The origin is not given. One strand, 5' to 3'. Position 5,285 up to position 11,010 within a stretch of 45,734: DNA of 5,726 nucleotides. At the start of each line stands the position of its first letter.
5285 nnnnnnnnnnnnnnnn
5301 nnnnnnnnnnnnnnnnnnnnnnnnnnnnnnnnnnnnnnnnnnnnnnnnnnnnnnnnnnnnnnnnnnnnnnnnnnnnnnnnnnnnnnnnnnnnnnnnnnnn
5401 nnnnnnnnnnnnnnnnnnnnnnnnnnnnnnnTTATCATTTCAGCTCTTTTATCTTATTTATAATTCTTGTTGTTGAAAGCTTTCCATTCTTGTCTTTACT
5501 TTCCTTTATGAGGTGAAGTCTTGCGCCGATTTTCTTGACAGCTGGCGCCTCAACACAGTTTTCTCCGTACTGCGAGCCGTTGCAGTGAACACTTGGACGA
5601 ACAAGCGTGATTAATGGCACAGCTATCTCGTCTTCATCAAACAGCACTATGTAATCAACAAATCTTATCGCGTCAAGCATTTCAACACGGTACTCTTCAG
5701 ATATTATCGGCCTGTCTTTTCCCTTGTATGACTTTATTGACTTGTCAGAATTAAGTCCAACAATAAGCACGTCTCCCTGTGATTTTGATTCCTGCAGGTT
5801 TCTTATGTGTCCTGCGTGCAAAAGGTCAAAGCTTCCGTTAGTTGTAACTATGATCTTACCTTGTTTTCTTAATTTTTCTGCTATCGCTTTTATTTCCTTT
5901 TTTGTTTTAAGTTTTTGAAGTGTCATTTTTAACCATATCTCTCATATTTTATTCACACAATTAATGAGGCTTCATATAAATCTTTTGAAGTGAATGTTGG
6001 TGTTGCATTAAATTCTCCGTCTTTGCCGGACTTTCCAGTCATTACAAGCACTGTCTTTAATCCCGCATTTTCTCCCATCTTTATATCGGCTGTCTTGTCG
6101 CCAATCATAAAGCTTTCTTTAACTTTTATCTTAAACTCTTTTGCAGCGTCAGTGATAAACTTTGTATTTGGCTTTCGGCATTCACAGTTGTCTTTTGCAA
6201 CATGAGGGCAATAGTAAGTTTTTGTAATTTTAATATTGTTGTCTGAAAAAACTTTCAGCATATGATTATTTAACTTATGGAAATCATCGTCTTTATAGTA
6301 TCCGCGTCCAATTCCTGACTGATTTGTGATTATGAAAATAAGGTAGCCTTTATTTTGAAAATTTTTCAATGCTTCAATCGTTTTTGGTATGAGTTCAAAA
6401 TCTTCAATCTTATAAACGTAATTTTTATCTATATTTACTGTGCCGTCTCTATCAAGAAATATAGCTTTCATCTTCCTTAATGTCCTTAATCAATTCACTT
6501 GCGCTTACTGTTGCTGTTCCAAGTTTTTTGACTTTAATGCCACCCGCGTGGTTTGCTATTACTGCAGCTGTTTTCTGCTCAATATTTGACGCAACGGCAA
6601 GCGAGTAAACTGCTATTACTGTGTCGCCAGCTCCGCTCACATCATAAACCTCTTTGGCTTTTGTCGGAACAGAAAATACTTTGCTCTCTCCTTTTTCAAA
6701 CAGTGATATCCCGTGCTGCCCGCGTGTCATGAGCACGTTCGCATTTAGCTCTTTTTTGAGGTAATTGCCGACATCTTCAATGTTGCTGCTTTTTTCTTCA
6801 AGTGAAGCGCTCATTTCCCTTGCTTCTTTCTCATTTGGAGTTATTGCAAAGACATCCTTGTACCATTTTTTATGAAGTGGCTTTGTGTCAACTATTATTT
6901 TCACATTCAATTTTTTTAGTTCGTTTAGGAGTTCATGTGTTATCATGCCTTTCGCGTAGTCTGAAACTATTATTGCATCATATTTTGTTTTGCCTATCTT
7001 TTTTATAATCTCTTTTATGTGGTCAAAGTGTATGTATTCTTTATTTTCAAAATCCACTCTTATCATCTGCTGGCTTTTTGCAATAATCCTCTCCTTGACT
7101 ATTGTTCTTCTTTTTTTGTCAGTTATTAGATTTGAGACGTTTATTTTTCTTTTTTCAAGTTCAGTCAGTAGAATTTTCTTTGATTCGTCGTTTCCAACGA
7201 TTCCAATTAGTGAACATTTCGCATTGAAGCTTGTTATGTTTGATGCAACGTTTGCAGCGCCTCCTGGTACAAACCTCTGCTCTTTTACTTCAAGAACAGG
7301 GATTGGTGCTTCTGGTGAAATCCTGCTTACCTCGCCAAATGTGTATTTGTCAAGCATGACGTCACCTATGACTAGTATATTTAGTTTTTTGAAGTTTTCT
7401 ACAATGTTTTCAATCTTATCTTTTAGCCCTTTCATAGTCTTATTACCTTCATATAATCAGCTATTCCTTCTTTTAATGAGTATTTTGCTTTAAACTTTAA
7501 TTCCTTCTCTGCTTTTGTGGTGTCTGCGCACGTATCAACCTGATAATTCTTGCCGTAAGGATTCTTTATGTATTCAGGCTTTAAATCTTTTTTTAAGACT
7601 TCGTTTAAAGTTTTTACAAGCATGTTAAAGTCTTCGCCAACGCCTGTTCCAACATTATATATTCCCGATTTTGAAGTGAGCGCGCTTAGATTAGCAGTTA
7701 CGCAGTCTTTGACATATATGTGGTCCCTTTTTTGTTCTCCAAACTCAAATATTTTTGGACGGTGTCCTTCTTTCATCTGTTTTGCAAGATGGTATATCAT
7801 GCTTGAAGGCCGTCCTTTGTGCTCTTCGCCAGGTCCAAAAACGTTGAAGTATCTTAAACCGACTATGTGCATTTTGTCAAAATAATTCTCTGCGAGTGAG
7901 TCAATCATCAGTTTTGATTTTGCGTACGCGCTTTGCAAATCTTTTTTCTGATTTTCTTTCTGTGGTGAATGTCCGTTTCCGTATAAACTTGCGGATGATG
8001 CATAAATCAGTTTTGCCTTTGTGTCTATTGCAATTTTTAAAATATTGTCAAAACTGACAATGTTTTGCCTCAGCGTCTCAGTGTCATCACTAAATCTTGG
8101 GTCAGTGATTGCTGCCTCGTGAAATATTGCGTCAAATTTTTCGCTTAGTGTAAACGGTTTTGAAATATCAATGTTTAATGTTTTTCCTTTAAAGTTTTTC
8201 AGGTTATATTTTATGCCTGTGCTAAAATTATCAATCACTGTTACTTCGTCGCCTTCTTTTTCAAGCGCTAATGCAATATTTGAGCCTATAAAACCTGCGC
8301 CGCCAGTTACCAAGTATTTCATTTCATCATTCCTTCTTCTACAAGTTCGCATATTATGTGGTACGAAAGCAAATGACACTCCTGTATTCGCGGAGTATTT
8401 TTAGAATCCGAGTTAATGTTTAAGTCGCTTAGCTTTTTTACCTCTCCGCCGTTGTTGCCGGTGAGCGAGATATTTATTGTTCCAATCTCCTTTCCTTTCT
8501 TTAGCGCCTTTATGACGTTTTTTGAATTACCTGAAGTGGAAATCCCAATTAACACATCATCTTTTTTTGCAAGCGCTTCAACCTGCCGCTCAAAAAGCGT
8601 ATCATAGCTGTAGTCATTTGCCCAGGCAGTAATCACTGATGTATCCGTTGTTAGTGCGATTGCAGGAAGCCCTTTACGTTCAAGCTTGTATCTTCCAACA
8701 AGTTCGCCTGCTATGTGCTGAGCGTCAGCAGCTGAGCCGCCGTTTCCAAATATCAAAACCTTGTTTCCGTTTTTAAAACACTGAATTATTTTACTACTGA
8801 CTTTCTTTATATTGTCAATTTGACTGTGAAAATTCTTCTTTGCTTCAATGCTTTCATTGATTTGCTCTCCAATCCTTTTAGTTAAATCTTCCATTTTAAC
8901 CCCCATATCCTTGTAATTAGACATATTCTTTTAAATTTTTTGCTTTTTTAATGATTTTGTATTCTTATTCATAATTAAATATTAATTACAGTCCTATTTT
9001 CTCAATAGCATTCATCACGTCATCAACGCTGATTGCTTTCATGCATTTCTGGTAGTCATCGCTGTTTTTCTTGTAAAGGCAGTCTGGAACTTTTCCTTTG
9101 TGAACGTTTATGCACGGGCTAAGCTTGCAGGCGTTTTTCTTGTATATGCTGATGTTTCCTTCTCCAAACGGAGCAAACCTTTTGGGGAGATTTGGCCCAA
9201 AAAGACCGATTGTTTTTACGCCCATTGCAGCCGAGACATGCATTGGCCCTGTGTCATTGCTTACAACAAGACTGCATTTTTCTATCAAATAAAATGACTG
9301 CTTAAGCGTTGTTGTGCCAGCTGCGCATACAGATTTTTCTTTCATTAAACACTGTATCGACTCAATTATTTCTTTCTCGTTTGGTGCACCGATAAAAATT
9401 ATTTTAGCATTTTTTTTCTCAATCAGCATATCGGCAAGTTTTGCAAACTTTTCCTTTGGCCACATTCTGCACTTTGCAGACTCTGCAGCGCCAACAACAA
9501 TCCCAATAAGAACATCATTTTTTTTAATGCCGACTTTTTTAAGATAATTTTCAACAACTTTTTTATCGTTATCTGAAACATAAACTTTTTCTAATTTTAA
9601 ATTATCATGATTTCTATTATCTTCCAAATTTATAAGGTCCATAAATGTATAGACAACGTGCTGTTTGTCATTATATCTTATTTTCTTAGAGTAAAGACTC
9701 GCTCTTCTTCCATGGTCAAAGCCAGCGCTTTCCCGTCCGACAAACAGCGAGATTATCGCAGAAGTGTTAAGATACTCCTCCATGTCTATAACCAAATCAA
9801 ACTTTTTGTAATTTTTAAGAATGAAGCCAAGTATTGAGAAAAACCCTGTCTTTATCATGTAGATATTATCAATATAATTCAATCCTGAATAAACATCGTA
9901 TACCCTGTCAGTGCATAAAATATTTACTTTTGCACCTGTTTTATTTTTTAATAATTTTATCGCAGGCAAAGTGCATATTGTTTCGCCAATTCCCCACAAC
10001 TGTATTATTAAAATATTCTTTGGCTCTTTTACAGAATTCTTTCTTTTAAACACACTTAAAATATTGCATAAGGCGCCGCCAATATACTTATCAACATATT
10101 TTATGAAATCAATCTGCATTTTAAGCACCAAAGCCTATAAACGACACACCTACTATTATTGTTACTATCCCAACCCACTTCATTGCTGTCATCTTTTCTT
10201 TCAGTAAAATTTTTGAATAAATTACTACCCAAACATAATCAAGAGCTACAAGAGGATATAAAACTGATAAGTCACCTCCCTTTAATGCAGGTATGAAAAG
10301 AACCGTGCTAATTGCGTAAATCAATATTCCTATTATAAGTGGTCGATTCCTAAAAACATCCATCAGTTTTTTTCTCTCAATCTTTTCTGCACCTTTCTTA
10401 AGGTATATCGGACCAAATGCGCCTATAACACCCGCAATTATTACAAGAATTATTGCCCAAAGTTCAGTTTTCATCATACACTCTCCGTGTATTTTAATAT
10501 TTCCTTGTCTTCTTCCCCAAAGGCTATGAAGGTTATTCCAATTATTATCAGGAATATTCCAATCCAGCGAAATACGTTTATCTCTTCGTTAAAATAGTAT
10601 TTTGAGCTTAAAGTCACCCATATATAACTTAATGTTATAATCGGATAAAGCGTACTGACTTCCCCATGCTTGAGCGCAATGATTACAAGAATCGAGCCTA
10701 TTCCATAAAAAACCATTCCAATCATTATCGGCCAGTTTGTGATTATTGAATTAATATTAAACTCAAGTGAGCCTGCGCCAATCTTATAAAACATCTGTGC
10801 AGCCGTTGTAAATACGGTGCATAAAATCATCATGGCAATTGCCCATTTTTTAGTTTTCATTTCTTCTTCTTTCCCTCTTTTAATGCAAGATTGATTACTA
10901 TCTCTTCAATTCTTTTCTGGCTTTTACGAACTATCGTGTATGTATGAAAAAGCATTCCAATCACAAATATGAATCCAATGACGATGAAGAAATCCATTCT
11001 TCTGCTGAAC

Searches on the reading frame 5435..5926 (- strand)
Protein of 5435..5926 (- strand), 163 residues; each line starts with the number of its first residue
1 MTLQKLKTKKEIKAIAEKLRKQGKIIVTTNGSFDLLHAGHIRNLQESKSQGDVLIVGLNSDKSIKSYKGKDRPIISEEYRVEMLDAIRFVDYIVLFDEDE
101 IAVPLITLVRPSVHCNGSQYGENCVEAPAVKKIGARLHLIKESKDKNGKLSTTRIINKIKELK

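Call 9: search_protein_families(library=pfam, proteins=[window:5435-5926:-], max_evalue=0.01)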
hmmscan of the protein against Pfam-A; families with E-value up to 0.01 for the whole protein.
window:5435-5926:- (163 aa): 3 families
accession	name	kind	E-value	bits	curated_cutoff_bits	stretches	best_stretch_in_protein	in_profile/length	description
PF01467.32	CTP_transf_like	-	1.1e-17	64.9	21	1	29-156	2-131/133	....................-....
PF02569.21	Pantoate_ligase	-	0.0048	16.5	20.7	1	6-57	3-53/268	Pantoate-beta-alanine ligase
PF19546.4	DUF6070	-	0.0086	15.6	27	0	5-68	27-93/345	Family of unknown function (DUF6070)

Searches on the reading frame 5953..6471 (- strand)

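Call 9: search_protein_families(library=pfam, proteins=[window:5953-6471:-], max_evalue=0.01)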
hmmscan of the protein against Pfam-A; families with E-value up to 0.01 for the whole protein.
window:5953-6471:- (172 aa): 6 families
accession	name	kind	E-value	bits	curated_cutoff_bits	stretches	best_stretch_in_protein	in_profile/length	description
PF13242.12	Hydrolase_like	-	3e-17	62.7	22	1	98-168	2-75/75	HAD-hyrolase-like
PF13419.12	HAD_2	-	1e-13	52.3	23.8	1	91-143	126-178/178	Haloacid dehalogenase-like hydrolase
PF00702.32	Hydrolase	-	2.3e-11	44.9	26.4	1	16-137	87-191/191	haloacid dehalogenase-like hydrolase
PF08645.17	PNK3P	-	8.3e-11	42.3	22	1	6-130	5-130/161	Polynucleotide kinase 3 phosphatase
PF08282.18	Hydrolase_3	-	0.00031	21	20.9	0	105-138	191-224/255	haloacid dehalogenase-like hydrolase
PF13344.12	Hydrolase_6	-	0.002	18.6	27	1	5-57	2-45/101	Haloacid dehalogenase-like hydrolase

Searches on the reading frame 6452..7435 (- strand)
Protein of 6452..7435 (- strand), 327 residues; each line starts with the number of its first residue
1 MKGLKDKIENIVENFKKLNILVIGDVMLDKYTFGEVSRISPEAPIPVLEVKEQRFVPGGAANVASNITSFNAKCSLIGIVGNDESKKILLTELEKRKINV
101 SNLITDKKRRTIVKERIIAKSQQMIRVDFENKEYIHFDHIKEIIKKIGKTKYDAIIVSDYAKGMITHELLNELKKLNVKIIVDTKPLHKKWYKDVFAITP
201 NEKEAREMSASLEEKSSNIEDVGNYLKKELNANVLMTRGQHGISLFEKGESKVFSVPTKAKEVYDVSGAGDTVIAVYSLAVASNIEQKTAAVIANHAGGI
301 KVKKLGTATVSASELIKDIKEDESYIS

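Call 9: search_protein_families(library=pfam, proteins=[window:6452-7435:-], max_evalue=0.01)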
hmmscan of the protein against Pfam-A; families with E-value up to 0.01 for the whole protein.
window:6452-7435:- (327 aa): 3 families
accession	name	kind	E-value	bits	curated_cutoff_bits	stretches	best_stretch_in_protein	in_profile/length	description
PF00294.29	PfkB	-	1.8e-36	126.4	25.8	1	19-309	3-297/302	pfkB family carbohydrate kinase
PF08543.17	Phos_pyr_kin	-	0.00024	21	27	1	188-288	113-214/246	Phosphomethylpyrimidine kinase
PF01256.23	Carb_kinase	-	0.008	16.1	27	0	195-319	117-240/242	NAD(P)H-hydrate dehydratase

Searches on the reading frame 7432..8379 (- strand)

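Call 9: search_protein_families(library=pfam, proteins=[window:7432-8379:-], max_evalue=0.01)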
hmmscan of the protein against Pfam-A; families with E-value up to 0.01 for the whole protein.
window:7432-8379:- (315 aa): 5 families
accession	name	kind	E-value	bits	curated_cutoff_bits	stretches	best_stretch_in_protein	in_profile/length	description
PF01370.27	Epimerase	-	1.1e-47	162.9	20.9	1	23-244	2-240/240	NAD dependent epimerase/dehydratase family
PF16363.11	GDP_Man_Dehyd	-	1.1e-32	114.2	27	1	23-308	1-331/332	GDP-mannose 4,6 dehydratase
PF01073.25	3Beta_HSD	-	2.6e-12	46.8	22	1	23-233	1-228/280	3-beta hydroxysteroid dehydrogenase/isomerase family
PF07993.18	NAD_binding_4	-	1.1e-08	35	20.1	1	74-222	81-250/258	Male sterility protein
PF04321.23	RmlD_sub_bind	-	6.9e-08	32.3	27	1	20-183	1-154/287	RmlD substrate binding domain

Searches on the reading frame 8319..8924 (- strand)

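Call 9: search_protein_families(library=pfam, proteins=[window:8319-8924:-], max_evalue=0.01)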
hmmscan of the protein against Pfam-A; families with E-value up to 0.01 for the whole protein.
window:8319-8924:- (201 aa): 2 families
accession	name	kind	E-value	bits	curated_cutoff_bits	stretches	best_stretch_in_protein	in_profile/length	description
PF13580.11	SIS_2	-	1e-29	103.8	27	1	32-156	13-138/138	SIS domain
PF01380.27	SIS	-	9.8e-09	35.6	25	1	106-173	38-105/131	SIS domain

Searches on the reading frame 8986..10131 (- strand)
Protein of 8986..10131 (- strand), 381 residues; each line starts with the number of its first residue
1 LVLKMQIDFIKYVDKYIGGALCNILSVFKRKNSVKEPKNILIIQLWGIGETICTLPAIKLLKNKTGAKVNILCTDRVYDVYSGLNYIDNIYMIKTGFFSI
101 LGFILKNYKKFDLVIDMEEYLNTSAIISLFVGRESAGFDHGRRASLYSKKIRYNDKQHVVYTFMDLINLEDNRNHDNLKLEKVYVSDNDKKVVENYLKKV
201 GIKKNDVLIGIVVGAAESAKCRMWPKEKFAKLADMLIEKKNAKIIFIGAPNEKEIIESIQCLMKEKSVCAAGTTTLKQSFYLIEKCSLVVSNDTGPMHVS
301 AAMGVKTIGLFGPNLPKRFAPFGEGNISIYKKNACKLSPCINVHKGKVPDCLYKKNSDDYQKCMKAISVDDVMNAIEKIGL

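Call 10: search_protein_families(library=pfam, proteins=[window:8986-10131:-], max_evalue=0.01)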
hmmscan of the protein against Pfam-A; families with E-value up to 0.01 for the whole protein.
window:8986-10131:- (381 aa): 1 family
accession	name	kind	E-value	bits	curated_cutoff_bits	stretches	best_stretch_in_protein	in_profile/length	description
PF01075.23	Glyco_transf_9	-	9e-39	133.7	22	1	109-335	11-233/247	Glycosyltransferase family 9 (heptosyltransferase)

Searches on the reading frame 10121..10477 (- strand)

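Call 10: search_protein_families(library=pfam, proteins=[window:10121-10477:-], max_evalue=0.01)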
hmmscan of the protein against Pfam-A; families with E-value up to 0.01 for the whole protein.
window:10121-10477:- (118 aa): 4 families
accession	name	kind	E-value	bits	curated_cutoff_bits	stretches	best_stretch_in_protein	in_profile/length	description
PF00892.27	EamA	-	6e-10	40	28.2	1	47-115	66-134/135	EamA-like transporter family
PF10639.15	TMEM234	-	2.1e-05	25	30.1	1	26-114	15-112/113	Putative transmembrane family 234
PF00893.25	Multi_Drug_Res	-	0.00068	20.6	23.7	1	38-107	22-93/93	Small Multidrug Resistance protein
PF03151.22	TPT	-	0.0018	18.1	30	1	74-113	95-134/291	Triose-phosphate Transporter family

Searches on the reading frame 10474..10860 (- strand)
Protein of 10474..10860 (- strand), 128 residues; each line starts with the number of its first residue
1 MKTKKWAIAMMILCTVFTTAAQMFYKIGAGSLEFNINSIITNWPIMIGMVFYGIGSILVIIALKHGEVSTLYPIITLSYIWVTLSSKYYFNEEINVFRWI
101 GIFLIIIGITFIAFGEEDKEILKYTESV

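Call 10: search_protein_families(library=pfam, proteins=[window:10474-10860:-], max_evalue=0.01)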
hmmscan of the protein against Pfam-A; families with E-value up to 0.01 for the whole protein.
window:10474-10860:- (128 aa): 4 families
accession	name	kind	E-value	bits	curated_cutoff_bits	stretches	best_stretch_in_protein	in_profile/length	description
PF00892.27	EamA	-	5.1e-07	30.5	28.2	1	11-113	38-134/135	EamA-like transporter family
PF10639.15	TMEM234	-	2.5e-05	24.8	30.1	1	32-112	31-112/113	Putative transmembrane family 234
PF05653.20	Mg_trans_NIPA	-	0.0055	16.4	26.2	1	42-113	49-120/295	Magnesium transporter NIPA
PF00893.25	Multi_Drug_Res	-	0.0062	17.5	23.7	1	39-105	26-93/93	Small Multidrug Resistance protein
